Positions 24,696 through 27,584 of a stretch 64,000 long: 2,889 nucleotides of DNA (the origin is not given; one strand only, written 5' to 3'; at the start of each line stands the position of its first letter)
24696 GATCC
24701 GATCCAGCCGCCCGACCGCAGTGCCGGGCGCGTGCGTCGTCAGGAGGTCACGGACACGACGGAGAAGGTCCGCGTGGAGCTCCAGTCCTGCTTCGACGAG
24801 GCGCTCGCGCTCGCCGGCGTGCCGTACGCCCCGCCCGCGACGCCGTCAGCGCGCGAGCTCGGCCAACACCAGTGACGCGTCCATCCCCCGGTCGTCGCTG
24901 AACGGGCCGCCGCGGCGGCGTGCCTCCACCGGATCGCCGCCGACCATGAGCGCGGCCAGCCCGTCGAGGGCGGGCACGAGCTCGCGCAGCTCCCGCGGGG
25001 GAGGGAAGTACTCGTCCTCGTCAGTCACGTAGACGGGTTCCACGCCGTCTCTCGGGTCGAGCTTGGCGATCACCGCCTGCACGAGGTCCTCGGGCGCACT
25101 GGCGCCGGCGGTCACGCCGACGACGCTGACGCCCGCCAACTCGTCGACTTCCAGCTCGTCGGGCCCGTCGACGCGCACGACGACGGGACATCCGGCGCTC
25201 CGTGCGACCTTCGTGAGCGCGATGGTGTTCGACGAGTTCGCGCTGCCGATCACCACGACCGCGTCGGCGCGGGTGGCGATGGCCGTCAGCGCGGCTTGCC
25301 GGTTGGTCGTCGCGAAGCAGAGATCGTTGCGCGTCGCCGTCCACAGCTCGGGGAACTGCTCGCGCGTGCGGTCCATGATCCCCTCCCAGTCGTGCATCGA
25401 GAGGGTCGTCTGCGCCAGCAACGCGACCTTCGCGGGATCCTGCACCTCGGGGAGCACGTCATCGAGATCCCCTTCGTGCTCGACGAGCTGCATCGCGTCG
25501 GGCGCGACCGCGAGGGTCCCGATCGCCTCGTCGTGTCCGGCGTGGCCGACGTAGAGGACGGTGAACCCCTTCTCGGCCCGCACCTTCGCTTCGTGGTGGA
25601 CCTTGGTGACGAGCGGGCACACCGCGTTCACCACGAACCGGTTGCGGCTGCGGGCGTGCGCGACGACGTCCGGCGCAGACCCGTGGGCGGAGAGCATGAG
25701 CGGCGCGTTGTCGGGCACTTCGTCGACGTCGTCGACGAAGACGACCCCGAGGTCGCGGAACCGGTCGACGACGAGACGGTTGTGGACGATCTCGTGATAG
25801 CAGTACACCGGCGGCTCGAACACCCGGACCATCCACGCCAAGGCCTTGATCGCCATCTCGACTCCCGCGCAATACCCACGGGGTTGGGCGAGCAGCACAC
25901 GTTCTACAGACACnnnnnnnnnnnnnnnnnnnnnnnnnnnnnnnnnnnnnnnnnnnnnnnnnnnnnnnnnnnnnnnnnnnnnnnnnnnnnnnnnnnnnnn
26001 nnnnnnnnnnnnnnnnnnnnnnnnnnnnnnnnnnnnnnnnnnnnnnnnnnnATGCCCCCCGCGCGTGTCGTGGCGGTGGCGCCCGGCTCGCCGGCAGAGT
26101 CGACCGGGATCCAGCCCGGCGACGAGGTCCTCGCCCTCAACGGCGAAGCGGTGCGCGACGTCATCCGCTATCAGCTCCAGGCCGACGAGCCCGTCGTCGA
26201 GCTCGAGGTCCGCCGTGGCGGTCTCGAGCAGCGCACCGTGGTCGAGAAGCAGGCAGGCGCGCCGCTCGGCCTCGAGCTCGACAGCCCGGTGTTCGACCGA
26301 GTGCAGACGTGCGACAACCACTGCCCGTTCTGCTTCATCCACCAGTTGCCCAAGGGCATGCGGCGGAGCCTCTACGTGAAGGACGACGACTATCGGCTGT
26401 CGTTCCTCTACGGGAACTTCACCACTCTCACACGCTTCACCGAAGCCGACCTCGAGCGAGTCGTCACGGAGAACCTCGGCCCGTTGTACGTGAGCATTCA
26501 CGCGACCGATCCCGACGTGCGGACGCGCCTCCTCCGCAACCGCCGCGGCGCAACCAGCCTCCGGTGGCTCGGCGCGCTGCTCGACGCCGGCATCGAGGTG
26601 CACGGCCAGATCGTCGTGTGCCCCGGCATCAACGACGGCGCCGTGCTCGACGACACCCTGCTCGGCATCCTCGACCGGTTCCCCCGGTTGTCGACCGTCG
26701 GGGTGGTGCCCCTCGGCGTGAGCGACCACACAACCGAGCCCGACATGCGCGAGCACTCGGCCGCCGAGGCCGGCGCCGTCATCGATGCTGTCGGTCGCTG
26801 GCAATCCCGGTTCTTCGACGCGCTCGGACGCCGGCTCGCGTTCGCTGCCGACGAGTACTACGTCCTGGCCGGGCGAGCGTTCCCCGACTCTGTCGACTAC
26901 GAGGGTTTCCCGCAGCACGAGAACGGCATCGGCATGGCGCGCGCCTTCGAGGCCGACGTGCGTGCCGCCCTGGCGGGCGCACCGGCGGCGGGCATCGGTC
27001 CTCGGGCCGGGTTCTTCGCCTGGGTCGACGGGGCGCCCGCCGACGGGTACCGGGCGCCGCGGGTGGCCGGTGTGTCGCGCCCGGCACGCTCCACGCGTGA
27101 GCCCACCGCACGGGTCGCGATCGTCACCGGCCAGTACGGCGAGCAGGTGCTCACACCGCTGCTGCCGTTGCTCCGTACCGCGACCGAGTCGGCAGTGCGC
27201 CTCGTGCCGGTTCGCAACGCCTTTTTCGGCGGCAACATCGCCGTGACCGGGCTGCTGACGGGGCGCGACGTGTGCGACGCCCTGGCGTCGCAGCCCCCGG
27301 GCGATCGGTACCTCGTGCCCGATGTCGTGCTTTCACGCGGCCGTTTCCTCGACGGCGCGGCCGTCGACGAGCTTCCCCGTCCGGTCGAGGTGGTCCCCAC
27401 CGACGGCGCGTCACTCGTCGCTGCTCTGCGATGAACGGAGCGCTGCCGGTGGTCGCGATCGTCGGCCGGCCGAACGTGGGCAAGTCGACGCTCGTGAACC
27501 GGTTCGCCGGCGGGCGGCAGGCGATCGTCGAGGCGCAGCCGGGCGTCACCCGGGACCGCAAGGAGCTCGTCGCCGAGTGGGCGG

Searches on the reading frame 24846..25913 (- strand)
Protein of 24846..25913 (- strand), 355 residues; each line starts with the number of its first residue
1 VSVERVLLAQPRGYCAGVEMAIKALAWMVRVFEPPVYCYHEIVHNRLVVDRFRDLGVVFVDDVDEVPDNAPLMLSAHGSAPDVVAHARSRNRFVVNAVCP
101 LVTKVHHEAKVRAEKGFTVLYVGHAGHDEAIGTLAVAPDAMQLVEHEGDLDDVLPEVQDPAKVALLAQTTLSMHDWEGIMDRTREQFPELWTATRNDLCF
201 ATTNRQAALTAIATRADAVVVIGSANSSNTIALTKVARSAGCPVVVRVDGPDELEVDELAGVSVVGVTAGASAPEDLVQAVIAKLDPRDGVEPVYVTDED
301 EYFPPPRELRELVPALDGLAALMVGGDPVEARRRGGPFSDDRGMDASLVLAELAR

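Call 10: search_protein_families(library=pfam, proteins=[window:24846-25913:-])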
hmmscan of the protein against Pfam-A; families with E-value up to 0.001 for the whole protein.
window:24846-25913:- (355 aa): 1 family
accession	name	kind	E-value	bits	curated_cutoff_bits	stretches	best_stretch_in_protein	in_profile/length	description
PF02401.23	LYTB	-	8.8e-78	261.7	24.5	1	6-285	1-266/267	LytB protein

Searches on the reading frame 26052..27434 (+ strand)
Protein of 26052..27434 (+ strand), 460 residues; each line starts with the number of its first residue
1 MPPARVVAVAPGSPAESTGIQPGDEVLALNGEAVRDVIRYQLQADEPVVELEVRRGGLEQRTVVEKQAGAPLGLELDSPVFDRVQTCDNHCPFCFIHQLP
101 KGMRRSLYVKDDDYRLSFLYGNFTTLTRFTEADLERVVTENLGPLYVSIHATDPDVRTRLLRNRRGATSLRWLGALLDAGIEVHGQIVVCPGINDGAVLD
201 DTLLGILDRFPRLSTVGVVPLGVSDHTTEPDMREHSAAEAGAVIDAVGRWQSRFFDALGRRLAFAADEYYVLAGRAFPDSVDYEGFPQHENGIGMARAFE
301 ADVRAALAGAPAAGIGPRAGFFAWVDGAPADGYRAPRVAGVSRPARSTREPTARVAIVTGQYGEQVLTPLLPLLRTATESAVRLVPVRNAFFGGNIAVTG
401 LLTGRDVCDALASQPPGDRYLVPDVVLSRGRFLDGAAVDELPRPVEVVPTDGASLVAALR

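Call 10: search_protein_families(library=pfam, proteins=[window:26052-27434:+])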
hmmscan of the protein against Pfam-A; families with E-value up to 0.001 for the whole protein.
window:26052-27434:+ (460 aa): 6 families
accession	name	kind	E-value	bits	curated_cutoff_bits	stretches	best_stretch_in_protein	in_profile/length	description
PF19238.5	Radical_SAM_2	-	4.7e-59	198.8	26.7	1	67-214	2-149/151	Radical SAM-like domain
PF04459.17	DUF512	-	5.3e-45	153.6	25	1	219-445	1-193/202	Protein of unknown function (DUF512)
PF17820.7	PDZ_6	-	3.4e-10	40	27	1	6-55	2-54/54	PDZ domain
PF00595.29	PDZ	-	1.5e-05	25.7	23.2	1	5-40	28-63/81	PDZ domain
PF04055.27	Radical_SAM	-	2.1e-05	25.2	29.5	0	125-198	85-159/166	Radical SAM superfamily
PF13180.12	PDZ_2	-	0.00011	22.8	27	1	4-37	14-47/80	PDZ domain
